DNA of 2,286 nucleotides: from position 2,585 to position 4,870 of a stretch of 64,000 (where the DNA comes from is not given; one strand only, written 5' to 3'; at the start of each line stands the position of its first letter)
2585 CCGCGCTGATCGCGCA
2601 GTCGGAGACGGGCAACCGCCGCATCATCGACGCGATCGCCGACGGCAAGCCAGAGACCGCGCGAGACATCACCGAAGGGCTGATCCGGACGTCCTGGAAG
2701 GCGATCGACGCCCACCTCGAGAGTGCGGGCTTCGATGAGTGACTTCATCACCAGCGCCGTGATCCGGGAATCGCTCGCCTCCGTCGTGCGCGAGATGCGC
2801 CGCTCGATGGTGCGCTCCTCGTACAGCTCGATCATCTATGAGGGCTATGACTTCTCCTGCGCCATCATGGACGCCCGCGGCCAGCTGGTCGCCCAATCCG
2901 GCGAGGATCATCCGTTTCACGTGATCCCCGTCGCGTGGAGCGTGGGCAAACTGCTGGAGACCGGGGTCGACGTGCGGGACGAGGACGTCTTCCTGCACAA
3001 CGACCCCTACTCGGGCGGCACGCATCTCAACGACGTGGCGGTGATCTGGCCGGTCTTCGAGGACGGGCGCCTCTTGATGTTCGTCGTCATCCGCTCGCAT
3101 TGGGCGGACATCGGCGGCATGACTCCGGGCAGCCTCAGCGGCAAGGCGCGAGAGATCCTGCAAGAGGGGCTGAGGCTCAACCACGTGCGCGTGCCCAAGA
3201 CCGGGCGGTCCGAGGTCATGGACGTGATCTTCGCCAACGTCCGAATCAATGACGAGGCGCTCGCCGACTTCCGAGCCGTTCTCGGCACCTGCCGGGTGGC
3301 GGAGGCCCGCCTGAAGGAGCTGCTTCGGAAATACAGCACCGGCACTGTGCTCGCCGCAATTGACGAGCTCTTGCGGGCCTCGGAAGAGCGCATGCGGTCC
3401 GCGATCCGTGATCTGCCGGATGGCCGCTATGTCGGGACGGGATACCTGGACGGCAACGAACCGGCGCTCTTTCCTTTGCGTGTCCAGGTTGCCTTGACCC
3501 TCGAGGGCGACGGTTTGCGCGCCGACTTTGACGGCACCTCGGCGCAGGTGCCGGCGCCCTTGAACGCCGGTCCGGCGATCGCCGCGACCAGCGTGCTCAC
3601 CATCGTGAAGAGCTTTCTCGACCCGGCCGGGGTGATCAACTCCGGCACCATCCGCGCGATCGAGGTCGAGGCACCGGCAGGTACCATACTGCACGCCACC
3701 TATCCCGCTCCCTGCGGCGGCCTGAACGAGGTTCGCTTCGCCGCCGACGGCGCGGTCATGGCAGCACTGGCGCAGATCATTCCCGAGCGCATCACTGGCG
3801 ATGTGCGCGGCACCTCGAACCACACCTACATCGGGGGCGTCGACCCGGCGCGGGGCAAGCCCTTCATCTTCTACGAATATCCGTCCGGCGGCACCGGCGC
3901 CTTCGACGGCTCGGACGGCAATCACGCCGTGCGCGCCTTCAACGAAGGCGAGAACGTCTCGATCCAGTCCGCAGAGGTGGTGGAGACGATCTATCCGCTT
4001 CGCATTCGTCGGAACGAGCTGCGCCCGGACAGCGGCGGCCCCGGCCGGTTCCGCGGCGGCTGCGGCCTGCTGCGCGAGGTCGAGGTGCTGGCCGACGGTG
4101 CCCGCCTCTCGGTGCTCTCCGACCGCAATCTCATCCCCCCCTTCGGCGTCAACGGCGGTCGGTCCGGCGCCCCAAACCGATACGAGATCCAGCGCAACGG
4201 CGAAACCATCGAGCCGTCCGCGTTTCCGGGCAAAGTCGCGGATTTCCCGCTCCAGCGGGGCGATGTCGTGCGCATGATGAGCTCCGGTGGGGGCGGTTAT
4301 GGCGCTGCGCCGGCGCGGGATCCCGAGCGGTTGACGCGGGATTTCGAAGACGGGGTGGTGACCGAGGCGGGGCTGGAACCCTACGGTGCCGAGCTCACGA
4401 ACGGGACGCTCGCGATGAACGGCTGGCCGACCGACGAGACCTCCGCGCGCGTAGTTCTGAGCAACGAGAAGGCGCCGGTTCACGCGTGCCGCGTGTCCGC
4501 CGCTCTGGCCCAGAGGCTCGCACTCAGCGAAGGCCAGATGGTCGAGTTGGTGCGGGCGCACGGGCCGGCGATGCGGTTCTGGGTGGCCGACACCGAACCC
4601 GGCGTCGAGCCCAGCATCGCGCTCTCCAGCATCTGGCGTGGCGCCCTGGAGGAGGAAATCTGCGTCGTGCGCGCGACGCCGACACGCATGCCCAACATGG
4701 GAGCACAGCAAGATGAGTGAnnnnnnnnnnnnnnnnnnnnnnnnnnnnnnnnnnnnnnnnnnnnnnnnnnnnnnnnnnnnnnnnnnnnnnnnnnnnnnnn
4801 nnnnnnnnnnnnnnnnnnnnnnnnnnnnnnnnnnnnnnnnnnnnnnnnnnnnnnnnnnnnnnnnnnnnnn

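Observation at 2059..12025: A hydantoinase B, omega-aminotransferase, hydantoinase A operon with GntR regulator and TRAP transporter resembles ATP-dependent lactamase (caprolactamase-type) catabolic loci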

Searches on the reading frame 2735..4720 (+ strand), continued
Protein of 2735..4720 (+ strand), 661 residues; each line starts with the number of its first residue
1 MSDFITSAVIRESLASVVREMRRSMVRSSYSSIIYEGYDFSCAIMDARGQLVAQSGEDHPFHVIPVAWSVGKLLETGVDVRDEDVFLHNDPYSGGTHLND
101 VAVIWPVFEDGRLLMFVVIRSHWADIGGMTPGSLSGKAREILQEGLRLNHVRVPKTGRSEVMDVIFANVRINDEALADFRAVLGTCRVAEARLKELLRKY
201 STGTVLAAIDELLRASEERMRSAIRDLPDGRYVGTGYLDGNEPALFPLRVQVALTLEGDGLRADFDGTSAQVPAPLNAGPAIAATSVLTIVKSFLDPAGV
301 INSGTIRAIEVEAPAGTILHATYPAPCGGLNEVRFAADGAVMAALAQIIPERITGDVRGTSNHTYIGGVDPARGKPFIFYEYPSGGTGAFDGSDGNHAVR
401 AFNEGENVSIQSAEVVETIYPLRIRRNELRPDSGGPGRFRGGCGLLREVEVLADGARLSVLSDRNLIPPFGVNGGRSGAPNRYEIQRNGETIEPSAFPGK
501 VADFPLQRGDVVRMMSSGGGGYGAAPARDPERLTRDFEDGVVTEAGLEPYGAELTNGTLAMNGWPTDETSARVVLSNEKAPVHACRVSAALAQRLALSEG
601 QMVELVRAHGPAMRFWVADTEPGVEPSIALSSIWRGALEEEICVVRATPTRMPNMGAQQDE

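Call 71: search_solved_structures(query=L040:5595-5987:-, max_evalue=1e-25, show_alignments=2)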
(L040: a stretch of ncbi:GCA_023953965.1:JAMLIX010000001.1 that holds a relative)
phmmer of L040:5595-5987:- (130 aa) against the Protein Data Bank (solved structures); distinct sequences matched with E-value up to 1e-25: 4.
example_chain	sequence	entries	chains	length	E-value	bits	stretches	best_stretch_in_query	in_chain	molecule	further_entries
7tvk_A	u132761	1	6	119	2.2e-32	115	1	2-121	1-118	Malonate Semialdehyde Decarboxylase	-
9c4l_A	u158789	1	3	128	1.1e-29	106.3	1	2-130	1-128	Alr4568 protein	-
4lkb_F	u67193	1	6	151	4.7e-29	104.3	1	1-130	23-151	hypothetical protein alr4568/putative 4-Oxalocrotonate Tautomerase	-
9c6d_A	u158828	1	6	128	2e-28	102.2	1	2-130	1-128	Tautomerase family protein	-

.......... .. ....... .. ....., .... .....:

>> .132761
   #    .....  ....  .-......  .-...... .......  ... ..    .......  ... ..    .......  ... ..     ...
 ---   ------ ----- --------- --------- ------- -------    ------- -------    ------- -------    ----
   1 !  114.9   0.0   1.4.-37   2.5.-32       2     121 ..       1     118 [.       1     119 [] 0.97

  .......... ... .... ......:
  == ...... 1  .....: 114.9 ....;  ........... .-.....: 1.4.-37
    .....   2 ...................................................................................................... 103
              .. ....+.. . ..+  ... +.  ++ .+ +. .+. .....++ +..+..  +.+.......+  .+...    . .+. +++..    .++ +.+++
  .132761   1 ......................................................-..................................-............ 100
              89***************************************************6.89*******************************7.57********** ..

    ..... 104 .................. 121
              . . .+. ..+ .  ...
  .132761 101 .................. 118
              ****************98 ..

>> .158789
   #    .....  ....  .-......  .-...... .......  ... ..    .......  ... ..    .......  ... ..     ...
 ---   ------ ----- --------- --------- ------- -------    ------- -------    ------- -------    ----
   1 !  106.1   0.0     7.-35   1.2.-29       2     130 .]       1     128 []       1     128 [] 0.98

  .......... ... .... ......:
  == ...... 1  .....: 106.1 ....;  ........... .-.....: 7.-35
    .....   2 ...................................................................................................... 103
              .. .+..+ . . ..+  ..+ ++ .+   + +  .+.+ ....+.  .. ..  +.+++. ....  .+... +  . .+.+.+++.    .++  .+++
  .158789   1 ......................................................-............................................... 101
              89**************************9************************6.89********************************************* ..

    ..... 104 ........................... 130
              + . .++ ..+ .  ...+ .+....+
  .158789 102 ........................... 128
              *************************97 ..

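Call 100: search_protein_families(library=ncbifam, proteins=[L039:70-1236:-, L039:1746-2978:+, L039:14530-15558:+, L041:186-1772:-, L041:3613-4833:-, L041:14636-16252:+, L040:12012-13637:+, L041:13325-14512:+], max_evalue=1e-15)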
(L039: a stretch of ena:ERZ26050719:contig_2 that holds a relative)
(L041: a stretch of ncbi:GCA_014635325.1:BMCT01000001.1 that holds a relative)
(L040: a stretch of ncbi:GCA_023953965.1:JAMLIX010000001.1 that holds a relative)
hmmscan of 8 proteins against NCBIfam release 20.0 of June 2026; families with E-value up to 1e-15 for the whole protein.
L039:70-1236:- (388 aa): 5 families
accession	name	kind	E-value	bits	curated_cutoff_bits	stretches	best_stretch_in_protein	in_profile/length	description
NF040821.1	dipep_PepQ_Arch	equivalog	1.1e-34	120.1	630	1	127-382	86-345/346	Xaa-Pro dipeptidase PepQ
NF007310.0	PRK09795.1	equivalog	4.4e-29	101.4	393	1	161-377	123-350/361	aminopeptidase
TIGR02993.1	ectoine_eutD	equivalog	5.5e-25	88.3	613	1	12-377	6-382/391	ectoine hydrolase DoeA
NF038259.1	ectoine_DoeA_2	exception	1.2e-20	73.6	575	1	11-336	8-324/386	ectoine hydrolase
NF011174.0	PRK14576.1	subfamily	1.7e-18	66.7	487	0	148-383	160-402/405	putative endopeptidase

L039:1746-2978:+ (410 aa): 2 families
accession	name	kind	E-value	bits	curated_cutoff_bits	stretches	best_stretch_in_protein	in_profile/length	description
TIGR03669.1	urea_ABC_arch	equivalog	2.5e-95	319.6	494.8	1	36-408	2-375/375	urea ABC transporter substrate-binding protein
TIGR03407.1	urea_ABC_UrtA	exception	3.4e-73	246.6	492.75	1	35-380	1-348/361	urea ABC transporter substrate-binding protein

L039:14530-15558:+ (342 aa): 1 family
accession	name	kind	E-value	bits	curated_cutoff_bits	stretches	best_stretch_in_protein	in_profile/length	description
TIGR01728.1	SsuA_fam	subfamily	8e-18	64.7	163.5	1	59-339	18-289/290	aliphatic sulfonate ABC transporter substrate-binding protein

L041:186-1772:- (528 aa): 1 family
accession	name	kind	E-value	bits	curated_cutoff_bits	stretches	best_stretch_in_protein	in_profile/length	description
NF051886.1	XaaProDiPepCaul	equivalog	4.8e-19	68.6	500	0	395-478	305-385/398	Xaa-Pro dipeptidase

L041:3613-4833:- (406 aa): 2 families
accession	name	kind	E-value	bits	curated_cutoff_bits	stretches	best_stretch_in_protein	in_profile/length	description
NF011933.0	PRK15404.1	subfamily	1.2e-22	80.5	477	1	29-304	21-293/370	high-affinity branched-chain amino acid ABC transporter substrate-binding protein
TIGR03407.1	urea_ABC_UrtA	exception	9e-18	64.3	492.75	1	38-257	1-221/361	urea ABC transporter substrate-binding protein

L041:14636-16252:+ (538 aa): 9 families
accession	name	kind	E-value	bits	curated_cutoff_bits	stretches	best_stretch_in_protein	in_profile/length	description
NF011942.0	PRK15413.1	equivalog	1.9e-39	135.8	594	1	6-503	6-476/512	glutathione ABC transporter substrate-binding protein GsiB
NF045468.1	Opp5A_nikA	equivalog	5.6e-35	120.8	600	1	81-407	55-365/488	nickel ABC transporter substrate-binding protein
NF043070.1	DppA_dipep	equivalog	1.4e-30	106.4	1005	1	58-481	53-477/535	dipeptide ABC transporter periplasmic-binding protein DppA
TIGR02294.1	nickel_nikA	equivalog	1.9e-29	102.6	393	1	65-424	35-393/501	nickel ABC transporter substrate-binding protein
NF011684.0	PRK15104.1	equivalog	1.4e-26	93.4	947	1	77-515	76-516/543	oligopeptide ABC transporter substrate-binding protein OppA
NF011689.0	PRK15109.1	equivalog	2e-26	92.8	560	1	81-481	77-481/547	ABC transporter substrate-binding protein SapA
NF045467.1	Opp4A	equivalog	1.7e-23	82.7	650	1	79-365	75-380/556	oligopeptide ABC transporter substrate-binding protein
TIGR04028.1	SBP_KPN_01854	hypoth_equivalog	1.4e-20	73.4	468.5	1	76-407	37-379/509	TIGR04028 family ABC transporter substrate-binding protein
NF047575.1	opine_bind_CntA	exception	7.3e-20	71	800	1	65-407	65-409/535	staphylopine-dependent metal ABC transporter substrate-binding lipoprotein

L040:12012-13637:+ (541 aa): 9 families
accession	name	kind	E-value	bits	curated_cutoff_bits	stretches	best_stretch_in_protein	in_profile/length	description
NF011942.0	PRK15413.1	equivalog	3.5e-40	138.2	594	1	80-505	66-476/512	glutathione ABC transporter substrate-binding protein GsiB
NF045468.1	Opp5A_nikA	equivalog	1.5e-36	125.9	600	1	82-413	54-369/488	nickel ABC transporter substrate-binding protein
TIGR02294.1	nickel_nikA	equivalog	4.7e-36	124.4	393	1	81-511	44-472/501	nickel ABC transporter substrate-binding protein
NF043070.1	DppA_dipep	equivalog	1.3e-32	113.1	1005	1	42-526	27-520/535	dipeptide ABC transporter periplasmic-binding protein DppA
NF011689.0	PRK15109.1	equivalog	1.4e-27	96.6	560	1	83-488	77-486/547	ABC transporter substrate-binding protein SapA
NF047575.1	opine_bind_CntA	exception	2.1e-25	89.3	800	1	83-417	75-417/535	staphylopine-dependent metal ABC transporter substrate-binding lipoprotein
TIGR04028.1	SBP_KPN_01854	hypoth_equivalog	3.6e-25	88.5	468.5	1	85-410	44-380/509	TIGR04028 family ABC transporter substrate-binding protein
NF011684.0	PRK15104.1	equivalog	5e-24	84.9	947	1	79-426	76-435/543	oligopeptide ABC transporter substrate-binding protein OppA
NF045467.1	Opp4A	equivalog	3.2e-23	81.8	650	1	82-409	76-430/556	oligopeptide ABC transporter substrate-binding protein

L041:13325-14512:+ (395 aa): 4 families
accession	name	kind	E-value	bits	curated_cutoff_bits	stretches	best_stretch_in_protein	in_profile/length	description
TIGR00880.1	2_A_01_02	superfamily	4.5e-25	88.4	131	1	52-190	2-140/141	multidrug resistance protein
TIGR00895.1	2A0115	subfamily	1.6e-20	73.5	418.55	1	28-201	32-205/398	aromatic acid/H+ symport family MFS transporter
TIGR00710.1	efflux_Bcr_CflA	subfamily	4.3e-20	72.5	200.9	1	29-323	23-315/385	Bcr/CflA family efflux MFS transporter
NF053813.1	MFS_TcaB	equivalog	3.5e-18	65.5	475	1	20-321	14-314/396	putative multidrug effflux MFS transporter TcaB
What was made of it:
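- The M24 protein of L039 fails the DoeA model, scoring 88 against 613 (call 100).
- Tried and rejected: Rejected: 88 bits against a cut-off of 613 (call 100).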

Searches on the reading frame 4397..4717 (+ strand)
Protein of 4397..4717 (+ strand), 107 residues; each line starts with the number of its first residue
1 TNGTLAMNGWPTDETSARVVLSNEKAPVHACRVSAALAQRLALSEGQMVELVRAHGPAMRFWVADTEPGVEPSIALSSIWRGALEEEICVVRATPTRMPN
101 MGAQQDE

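Call 37: search_protein_families(library=pfam, proteins=[window:4397-4717:+], max_evalue=10)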
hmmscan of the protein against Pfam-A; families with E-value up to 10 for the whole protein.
window:4397-4717:+ (107 aa): 3 families
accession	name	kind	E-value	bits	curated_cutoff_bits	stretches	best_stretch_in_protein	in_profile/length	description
PF18606.7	HTH_53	-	0.034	14.3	30.6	1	35-67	20-51/62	Zap helix turn helix N-terminal domain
PF01568.27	Molydop_binding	-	0.058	13.9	26.8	1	12-56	14-57/110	Molydopterin dinucleotide binding domain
PF02359.24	CDC48_N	-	0.21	12.2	35.1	1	32-83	18-69/85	Cell division protein 48 (CDC48), N-terminal domain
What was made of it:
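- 2735..4720 (+): HyuB-type subunit, 661 aa, of an ATP-dependent cyclic-amide hydrolase. It carries a roughly 100-aa C-terminal extension (about 4397-4717) that caprolactamase beta lacks. It shows only faint double-psi-barrel-like hits (call 37).
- Tried and rejected: The only hints are faint Molydop_binding and CDC48_N matches (E 0.06-0.2, call 37).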
